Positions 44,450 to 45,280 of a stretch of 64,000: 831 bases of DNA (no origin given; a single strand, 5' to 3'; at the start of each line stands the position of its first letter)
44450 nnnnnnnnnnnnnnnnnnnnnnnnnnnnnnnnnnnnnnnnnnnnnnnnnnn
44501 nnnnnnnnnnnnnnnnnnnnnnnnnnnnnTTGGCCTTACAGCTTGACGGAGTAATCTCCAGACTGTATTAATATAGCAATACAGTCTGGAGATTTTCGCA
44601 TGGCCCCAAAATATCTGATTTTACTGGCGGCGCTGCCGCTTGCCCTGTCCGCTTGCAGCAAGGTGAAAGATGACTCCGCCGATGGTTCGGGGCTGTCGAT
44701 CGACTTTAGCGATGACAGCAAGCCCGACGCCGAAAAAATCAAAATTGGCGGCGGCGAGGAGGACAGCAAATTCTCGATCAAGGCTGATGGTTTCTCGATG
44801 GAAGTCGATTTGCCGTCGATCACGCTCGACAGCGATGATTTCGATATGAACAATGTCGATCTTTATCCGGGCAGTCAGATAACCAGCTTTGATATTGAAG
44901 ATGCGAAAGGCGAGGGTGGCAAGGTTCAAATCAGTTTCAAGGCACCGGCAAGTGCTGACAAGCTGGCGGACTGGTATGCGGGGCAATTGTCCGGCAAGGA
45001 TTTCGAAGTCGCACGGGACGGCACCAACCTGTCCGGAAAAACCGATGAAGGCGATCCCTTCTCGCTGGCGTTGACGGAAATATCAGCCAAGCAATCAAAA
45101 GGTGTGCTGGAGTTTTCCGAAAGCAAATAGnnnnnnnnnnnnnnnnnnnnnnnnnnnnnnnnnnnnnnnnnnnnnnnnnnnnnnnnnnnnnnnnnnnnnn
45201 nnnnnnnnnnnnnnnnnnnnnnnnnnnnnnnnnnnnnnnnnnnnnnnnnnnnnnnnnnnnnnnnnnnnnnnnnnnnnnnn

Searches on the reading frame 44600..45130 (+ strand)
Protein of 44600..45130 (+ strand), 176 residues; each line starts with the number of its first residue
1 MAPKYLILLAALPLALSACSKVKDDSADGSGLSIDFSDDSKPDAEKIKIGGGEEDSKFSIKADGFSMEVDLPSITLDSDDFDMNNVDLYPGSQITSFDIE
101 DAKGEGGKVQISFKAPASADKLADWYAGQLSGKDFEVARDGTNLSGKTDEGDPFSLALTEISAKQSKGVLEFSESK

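Call 13: search_protein_families(library=pfam, proteins=[window:44600-45130:+], max_evalue=0.1)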
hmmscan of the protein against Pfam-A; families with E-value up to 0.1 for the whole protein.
window:44600-45130:+ (176 aa): 1 family
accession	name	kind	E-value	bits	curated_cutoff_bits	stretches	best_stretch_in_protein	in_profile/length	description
PF24966.2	Ig_TR130_2nd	-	0.037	15.1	23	1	53-100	26-69/95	TR130 second Ig-like domain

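Call 17: find_homologous_proteins(query=window:44600-45130:+)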
Query window:44600-45130:+ (176 aa): 103 proteins with E <= 0.001 among 333 candidates.
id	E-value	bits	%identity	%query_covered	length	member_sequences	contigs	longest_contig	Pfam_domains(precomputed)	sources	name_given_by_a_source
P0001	4.1e-105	367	100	100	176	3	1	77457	-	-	-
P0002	9.9e-99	346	93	100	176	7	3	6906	-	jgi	jgi:hypothetical protein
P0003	6.4e-92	324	88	100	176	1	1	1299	-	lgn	-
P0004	1.0e-91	323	90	90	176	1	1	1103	-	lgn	-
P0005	1.5e-91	323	88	100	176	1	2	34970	-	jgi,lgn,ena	-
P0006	2.8e-91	322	89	100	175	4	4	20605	-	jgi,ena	jgi:hypothetical protein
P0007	6.8e-91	321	87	100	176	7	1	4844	-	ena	-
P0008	2.0e-90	319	89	90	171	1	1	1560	-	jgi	jgi:hypothetical protein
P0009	4.4e-90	318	88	100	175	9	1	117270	-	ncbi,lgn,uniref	ncbi:hypothetical protein [Parasphingorhabdus sp.]|uniref:hypothetical protein n=1 Tax=Parasphingorh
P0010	7.6e-90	317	86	100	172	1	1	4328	-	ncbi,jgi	-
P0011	7.8e-90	317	86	100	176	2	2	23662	-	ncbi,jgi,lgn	-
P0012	8.1e-90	317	88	100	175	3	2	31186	-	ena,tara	tara:strand:- start:939 stop:1466 length:528 start_codon:yes stop_codon:yes gene_type:complete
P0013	1.2e-89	317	89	100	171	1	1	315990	-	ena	-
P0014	5.4e-89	314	85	100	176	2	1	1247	-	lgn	-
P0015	8.3e-89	314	85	100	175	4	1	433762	-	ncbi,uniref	ncbi:hypothetical protein [Parasphingorhabdus sp.]|uniref:hypothetical protein n=1 Tax=Parasphingorh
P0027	1.9e-83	296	82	99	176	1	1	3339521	-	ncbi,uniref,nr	ncbi:hypothetical protein [Sphingorhabdus sp. M41]|uniref:hypothetical protein n=1 Tax=Sphingorhabdu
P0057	9.5e-75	268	74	100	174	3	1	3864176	-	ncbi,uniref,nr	ncbi:hypothetical protein [Sphingorhabdus sp. YGSMI21]|uniref:hypothetical protein n=1 Tax=Sphingorh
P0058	2.1e-74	267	73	100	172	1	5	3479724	-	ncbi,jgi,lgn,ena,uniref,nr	ncbi:hypothetical protein [Sphingorhabdus sp. SMR4y]|uniref:hypothetical protein n=1 Tax=Sphingorhab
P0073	3.5e-58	214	60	100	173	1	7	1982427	-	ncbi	ncbi:MAG: hypothetical protein ABJN65_04210 [Parasphingorhabdus sp.]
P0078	2.8e-55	205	59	100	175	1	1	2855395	-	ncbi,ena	-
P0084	3.8e-54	201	56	100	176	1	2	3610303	-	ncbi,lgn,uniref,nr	ncbi:hypothetical protein GCM10009096_33740 [Parasphingorhabdus litoris]|uniref:Lipoprotein n=1 Tax=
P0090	1.9e-52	196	54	100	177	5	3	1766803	-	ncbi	-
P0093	2.5e-50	189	56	99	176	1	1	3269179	-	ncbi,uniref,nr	ncbi:hypothetical protein [Parasphingorhabdus halotolerans]|uniref:Lipoprotein n=1 Tax=Parasphingorh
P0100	1.9e-48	183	53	100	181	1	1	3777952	-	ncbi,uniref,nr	ncbi:hypothetical protein [Parasphingorhabdus cellanae]|uniref:Lipoprotein n=1 Tax=Parasphingorhabdu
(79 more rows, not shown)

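Call 18: find_encoding_contigs(protein=P0015, flank=5000, max_places=1)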
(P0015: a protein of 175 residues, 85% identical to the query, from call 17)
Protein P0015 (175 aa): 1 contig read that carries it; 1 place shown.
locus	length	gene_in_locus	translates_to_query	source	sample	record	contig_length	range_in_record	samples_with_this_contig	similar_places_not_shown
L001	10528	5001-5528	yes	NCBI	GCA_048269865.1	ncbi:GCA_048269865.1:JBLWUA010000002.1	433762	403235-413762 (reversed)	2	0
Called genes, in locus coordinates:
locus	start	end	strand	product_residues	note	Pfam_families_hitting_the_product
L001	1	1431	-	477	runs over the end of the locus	PF13347:MFS_2, PF07690:MFS_1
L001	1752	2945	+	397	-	PF02771:Acyl-CoA_dh_N, PF02770:Acyl-CoA_dh_M, PF00441:Acyl-CoA_dh_1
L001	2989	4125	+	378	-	PF02771:Acyl-CoA_dh_N, PF02770:Acyl-CoA_dh_M, PF00441:Acyl-CoA_dh_1, PF08028:Acyl-CoA_dh_2 (weak)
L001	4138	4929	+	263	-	PF00106:adh_short, PF08659:KR, PF13561:adh_short_C2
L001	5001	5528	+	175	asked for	-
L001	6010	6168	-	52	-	-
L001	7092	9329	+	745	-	PF00141:peroxidase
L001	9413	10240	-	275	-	PF13452:FAS1_DH_region (weak), PF27832:Htd2 (weak)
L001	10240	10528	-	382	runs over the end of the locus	PF02771:Acyl-CoA_dh_N, PF02770:Acyl-CoA_dh_M, PF00441:Acyl-CoA_dh_1, PF08028:Acyl-CoA_dh_2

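Call 19: find_encoding_contigs(protein=P0027, flank=5000, max_places=1)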
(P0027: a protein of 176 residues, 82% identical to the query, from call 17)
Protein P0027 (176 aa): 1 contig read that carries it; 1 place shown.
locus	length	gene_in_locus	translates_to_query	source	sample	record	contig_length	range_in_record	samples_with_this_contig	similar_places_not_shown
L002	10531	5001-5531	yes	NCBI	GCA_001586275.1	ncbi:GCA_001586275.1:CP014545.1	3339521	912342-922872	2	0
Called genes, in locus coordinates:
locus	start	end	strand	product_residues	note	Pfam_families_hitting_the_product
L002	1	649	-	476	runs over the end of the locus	PF13347:MFS_2, PF07690:MFS_1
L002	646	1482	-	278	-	PF00106:adh_short, PF08659:KR (weak), PF13561:adh_short_C2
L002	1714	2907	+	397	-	PF02771:Acyl-CoA_dh_N, PF02770:Acyl-CoA_dh_M, PF00441:Acyl-CoA_dh_1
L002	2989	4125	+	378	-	PF02771:Acyl-CoA_dh_N, PF02770:Acyl-CoA_dh_M, PF00441:Acyl-CoA_dh_1, PF08028:Acyl-CoA_dh_2 (weak)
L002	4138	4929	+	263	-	PF00106:adh_short, PF08659:KR, PF13561:adh_short_C2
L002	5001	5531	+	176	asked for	-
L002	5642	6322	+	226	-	PF13852:DUF4197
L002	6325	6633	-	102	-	-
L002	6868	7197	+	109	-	-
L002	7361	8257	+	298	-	PF00106:adh_short, PF08659:KR (weak), PF13561:adh_short_C2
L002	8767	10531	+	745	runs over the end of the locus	PF00141:peroxidase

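Call 20: find_encoding_contigs(protein=P0057, flank=5000, max_places=1)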
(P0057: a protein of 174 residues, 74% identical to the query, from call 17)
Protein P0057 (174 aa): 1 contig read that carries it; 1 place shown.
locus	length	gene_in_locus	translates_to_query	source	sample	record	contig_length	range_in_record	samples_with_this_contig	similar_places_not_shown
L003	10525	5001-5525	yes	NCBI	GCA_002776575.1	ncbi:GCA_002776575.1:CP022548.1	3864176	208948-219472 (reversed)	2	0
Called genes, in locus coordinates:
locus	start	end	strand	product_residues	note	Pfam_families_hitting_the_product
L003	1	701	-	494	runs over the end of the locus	PF07690:MFS_1, PF13347:MFS_2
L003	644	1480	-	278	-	PF00106:adh_short, PF08659:KR (weak), PF23441:SDR (faint), PF13561:adh_short_C2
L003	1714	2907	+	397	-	PF02771:Acyl-CoA_dh_N, PF02770:Acyl-CoA_dh_M, PF00441:Acyl-CoA_dh_1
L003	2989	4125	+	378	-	PF02771:Acyl-CoA_dh_N, PF02770:Acyl-CoA_dh_M, PF00441:Acyl-CoA_dh_1, PF08028:Acyl-CoA_dh_2 (weak)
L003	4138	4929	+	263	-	PF00106:adh_short, PF08659:KR, PF13561:adh_short_C2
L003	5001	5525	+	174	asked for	-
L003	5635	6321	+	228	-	PF13852:DUF4197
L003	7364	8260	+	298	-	PF00106:adh_short, PF08659:KR (weak), PF13561:adh_short_C2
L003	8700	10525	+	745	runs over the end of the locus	PF00141:peroxidase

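Call 21: find_encoding_contigs(protein=P0084, flank=5000, max_places=1)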
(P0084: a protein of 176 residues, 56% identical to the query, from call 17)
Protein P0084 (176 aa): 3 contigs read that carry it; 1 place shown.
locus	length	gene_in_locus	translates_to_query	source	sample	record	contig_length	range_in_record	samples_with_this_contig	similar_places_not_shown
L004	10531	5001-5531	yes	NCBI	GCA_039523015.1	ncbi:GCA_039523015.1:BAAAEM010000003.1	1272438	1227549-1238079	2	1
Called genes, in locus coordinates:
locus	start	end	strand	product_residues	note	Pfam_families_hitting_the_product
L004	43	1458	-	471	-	PF13347:MFS_2, PF07690:MFS_1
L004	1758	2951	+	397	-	PF02771:Acyl-CoA_dh_N, PF02770:Acyl-CoA_dh_M, PF00441:Acyl-CoA_dh_1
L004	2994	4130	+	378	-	PF02771:Acyl-CoA_dh_N, PF02770:Acyl-CoA_dh_M, PF00441:Acyl-CoA_dh_1, PF08028:Acyl-CoA_dh_2 (weak)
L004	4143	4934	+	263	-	PF00106:adh_short, PF08659:KR, PF13561:adh_short_C2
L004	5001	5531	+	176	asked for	-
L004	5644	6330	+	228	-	PF13852:DUF4197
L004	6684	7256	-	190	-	PF09351:DUF1993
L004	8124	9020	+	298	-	PF00106:adh_short, PF08659:KR (weak), PF13561:adh_short_C2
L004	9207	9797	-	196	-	PF07087:DUF1353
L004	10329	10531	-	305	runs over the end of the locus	-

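Call 23: find_encoding_contigs(protein=P0093, flank=6000, max_places=1)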
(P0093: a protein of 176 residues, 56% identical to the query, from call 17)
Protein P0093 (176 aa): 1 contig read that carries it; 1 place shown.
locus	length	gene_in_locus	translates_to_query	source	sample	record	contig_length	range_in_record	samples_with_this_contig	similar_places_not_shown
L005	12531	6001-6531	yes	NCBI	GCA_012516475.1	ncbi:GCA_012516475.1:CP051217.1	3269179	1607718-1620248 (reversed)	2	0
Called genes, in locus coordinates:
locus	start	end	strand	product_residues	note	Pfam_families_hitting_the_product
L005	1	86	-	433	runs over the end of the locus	PF02771:Acyl-CoA_dh_N, PF02770:Acyl-CoA_dh_M, PF00441:Acyl-CoA_dh_1, PF08028:Acyl-CoA_dh_2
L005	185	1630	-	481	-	PF07690:MFS_1, PF13347:MFS_2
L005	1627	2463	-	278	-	PF00106:adh_short, PF08659:KR, PF13561:adh_short_C2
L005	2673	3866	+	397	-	PF02771:Acyl-CoA_dh_N, PF02770:Acyl-CoA_dh_M, PF00441:Acyl-CoA_dh_1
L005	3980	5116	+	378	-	PF02771:Acyl-CoA_dh_N, PF02770:Acyl-CoA_dh_M, PF00441:Acyl-CoA_dh_1, PF08028:Acyl-CoA_dh_2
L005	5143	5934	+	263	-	PF00106:adh_short, PF08659:KR, PF13561:adh_short_C2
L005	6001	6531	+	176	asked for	-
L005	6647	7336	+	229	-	PF13852:DUF4197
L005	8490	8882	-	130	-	PF00903:Glyoxalase, PF13669:Glyoxalase_4 (weak)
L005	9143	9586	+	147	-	PF00376:MerR, PF13411:MerR_1, PF09278:MerR-DNA-bind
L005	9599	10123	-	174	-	-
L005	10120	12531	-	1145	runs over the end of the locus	PF02463:SMC_N, PF13175:AAA_15, PF13304:AAA_21 (weak), PF13476:AAA_23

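Call 24: find_encoding_contigs(protein=P0100, flank=6000, max_places=1)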
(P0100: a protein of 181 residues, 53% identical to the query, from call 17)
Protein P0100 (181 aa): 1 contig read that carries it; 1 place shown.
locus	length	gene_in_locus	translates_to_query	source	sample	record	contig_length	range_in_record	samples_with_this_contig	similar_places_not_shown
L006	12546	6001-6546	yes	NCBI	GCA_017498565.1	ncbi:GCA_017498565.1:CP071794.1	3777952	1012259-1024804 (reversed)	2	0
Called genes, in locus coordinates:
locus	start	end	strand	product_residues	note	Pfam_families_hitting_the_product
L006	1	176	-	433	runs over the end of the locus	PF02771:Acyl-CoA_dh_N, PF02770:Acyl-CoA_dh_M, PF00441:Acyl-CoA_dh_1, PF08028:Acyl-CoA_dh_2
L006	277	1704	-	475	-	PF07690:MFS_1, PF13347:MFS_2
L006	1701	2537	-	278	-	PF00106:adh_short, PF08659:KR, PF23441:SDR (weak), PF13561:adh_short_C2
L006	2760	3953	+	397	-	PF02771:Acyl-CoA_dh_N, PF02770:Acyl-CoA_dh_M, PF00441:Acyl-CoA_dh_1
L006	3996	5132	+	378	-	PF02771:Acyl-CoA_dh_N, PF02770:Acyl-CoA_dh_M, PF00441:Acyl-CoA_dh_1, PF08028:Acyl-CoA_dh_2 (weak)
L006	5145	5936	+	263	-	PF00106:adh_short, PF08659:KR, PF13561:adh_short_C2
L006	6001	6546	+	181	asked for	-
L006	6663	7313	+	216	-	PF13852:DUF4197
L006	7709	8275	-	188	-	PF09351:DUF1993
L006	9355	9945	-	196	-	PF07087:DUF1353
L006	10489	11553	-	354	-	-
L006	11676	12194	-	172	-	PF00571:CBS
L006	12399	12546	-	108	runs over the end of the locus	-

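Call 25: find_encoding_contigs(protein=P0073, flank=6000, max_places=1)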
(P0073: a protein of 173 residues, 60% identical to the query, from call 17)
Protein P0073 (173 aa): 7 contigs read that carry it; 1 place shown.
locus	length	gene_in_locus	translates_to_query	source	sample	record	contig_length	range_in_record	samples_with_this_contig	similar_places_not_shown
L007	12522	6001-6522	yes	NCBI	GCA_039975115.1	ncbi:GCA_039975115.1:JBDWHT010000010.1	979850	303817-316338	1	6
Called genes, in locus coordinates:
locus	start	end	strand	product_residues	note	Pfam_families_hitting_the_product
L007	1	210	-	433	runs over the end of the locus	PF02771:Acyl-CoA_dh_N, PF02770:Acyl-CoA_dh_M, PF00441:Acyl-CoA_dh_1, PF08028:Acyl-CoA_dh_2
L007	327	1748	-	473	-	PF13347:MFS_2, PF07690:MFS_1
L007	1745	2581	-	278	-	PF00106:adh_short, PF08659:KR, PF23441:SDR (weak), PF13561:adh_short_C2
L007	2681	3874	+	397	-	PF02771:Acyl-CoA_dh_N, PF02770:Acyl-CoA_dh_M, PF00441:Acyl-CoA_dh_1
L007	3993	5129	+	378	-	PF02771:Acyl-CoA_dh_N, PF02770:Acyl-CoA_dh_M, PF00441:Acyl-CoA_dh_1, PF08028:Acyl-CoA_dh_2 (weak)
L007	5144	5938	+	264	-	PF00106:adh_short, PF08659:KR, PF13561:adh_short_C2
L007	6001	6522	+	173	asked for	-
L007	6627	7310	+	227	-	PF13852:DUF4197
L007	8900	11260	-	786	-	PF05226:CHASE2, PF00563:EAL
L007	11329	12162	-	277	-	PF02016:Peptidase_S66, PF17676:Peptidase_S66C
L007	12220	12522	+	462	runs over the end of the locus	PF01225:Mur_ligase, PF08245:Mur_ligase_M, PF02875:Mur_ligase_C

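Call 26: find_encoding_contigs(protein=P0058, flank=6000, max_places=1)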
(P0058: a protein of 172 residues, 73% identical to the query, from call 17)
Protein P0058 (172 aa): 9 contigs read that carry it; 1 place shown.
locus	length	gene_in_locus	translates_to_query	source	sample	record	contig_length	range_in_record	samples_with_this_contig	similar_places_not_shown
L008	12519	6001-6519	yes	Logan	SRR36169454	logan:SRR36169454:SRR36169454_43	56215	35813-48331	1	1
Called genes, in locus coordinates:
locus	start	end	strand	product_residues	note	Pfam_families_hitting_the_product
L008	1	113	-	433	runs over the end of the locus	PF02771:Acyl-CoA_dh_N, PF02770:Acyl-CoA_dh_M, PF00441:Acyl-CoA_dh_1, PF08028:Acyl-CoA_dh_2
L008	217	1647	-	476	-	PF13347:MFS_2, PF07690:MFS_1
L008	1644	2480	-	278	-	PF00106:adh_short, PF08659:KR (faint), PF23441:SDR (faint), PF13561:adh_short_C2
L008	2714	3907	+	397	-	PF02771:Acyl-CoA_dh_N, PF02770:Acyl-CoA_dh_M, PF00441:Acyl-CoA_dh_1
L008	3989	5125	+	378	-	PF02771:Acyl-CoA_dh_N, PF02770:Acyl-CoA_dh_M, PF00441:Acyl-CoA_dh_1, PF08028:Acyl-CoA_dh_2 (weak)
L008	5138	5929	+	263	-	PF00106:adh_short, PF08659:KR, PF13561:adh_short_C2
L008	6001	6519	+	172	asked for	-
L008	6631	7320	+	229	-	PF13852:DUF4197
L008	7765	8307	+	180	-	-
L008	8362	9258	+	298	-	PF00106:adh_short, PF08659:KR (weak), PF13561:adh_short_C2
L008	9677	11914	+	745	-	PF00141:peroxidase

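Call 27: find_encoding_contigs(protein=P0090, flank=6000, max_places=1)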
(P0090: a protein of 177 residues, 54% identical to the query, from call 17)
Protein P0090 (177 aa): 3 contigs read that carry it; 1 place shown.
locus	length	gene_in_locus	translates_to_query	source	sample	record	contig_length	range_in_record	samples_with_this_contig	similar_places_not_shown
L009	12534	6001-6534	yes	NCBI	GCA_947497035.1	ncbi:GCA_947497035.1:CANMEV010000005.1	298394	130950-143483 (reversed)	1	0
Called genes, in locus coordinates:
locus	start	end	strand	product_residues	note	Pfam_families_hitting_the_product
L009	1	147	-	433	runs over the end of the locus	PF02771:Acyl-CoA_dh_N, PF02770:Acyl-CoA_dh_M, PF00441:Acyl-CoA_dh_1, PF08028:Acyl-CoA_dh_2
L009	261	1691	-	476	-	PF13347:MFS_2, PF07690:MFS_1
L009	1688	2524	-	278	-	PF00106:adh_short, PF08659:KR (weak), PF13561:adh_short_C2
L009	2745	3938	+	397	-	PF02771:Acyl-CoA_dh_N, PF02770:Acyl-CoA_dh_M, PF00441:Acyl-CoA_dh_1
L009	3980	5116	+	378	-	PF02771:Acyl-CoA_dh_N, PF02770:Acyl-CoA_dh_M, PF00441:Acyl-CoA_dh_1, PF08028:Acyl-CoA_dh_2 (weak)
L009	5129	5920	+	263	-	PF00106:adh_short, PF08659:KR, PF13561:adh_short_C2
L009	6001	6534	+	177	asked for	-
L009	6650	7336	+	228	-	PF13852:DUF4197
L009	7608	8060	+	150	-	-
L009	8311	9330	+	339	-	PF00106:adh_short, PF08659:KR (weak), PF13561:adh_short_C2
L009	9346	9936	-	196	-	PF07087:DUF1353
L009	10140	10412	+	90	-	-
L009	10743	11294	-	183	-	PF06993:DUF1304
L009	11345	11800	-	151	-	-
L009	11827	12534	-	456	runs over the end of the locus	PF03092:BT1, PF07690:MFS_1, PF13000:Acatn, PF07690:MFS_1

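Call 28: find_encoding_contigs(protein=P0078, flank=6000, max_places=1)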
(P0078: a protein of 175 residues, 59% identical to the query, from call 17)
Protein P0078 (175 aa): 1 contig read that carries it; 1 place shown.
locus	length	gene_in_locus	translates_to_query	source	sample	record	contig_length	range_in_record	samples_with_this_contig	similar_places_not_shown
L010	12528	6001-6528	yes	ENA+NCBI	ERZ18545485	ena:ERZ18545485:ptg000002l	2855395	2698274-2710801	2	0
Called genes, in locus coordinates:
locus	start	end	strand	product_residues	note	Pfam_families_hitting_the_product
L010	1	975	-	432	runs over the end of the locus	PF02771:Acyl-CoA_dh_N, PF02770:Acyl-CoA_dh_M, PF00441:Acyl-CoA_dh_1, PF08028:Acyl-CoA_dh_2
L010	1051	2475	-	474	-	PF13347:MFS_2, PF07690:MFS_1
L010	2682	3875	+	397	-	PF02771:Acyl-CoA_dh_N, PF02770:Acyl-CoA_dh_M, PF00441:Acyl-CoA_dh_1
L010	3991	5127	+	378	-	PF02771:Acyl-CoA_dh_N, PF02770:Acyl-CoA_dh_M, PF00441:Acyl-CoA_dh_1, PF08028:Acyl-CoA_dh_2 (weak)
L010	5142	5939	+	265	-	PF00106:adh_short, PF08659:KR, PF13561:adh_short_C2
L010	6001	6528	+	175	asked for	-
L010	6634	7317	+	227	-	PF13852:DUF4197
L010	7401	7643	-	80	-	-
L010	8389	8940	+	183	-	PF00106:adh_short, PF08659:KR (weak), PF13561:adh_short_C2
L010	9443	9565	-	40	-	-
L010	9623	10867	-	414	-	PF00872:Transposase_mut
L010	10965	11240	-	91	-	-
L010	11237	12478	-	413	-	PF03721:UDPG_MGDP_dh_N, PF00984:UDPG_MGDP_dh, PF03720:UDPG_MGDP_dh_C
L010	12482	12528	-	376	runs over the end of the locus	PF02350:Epimerase_2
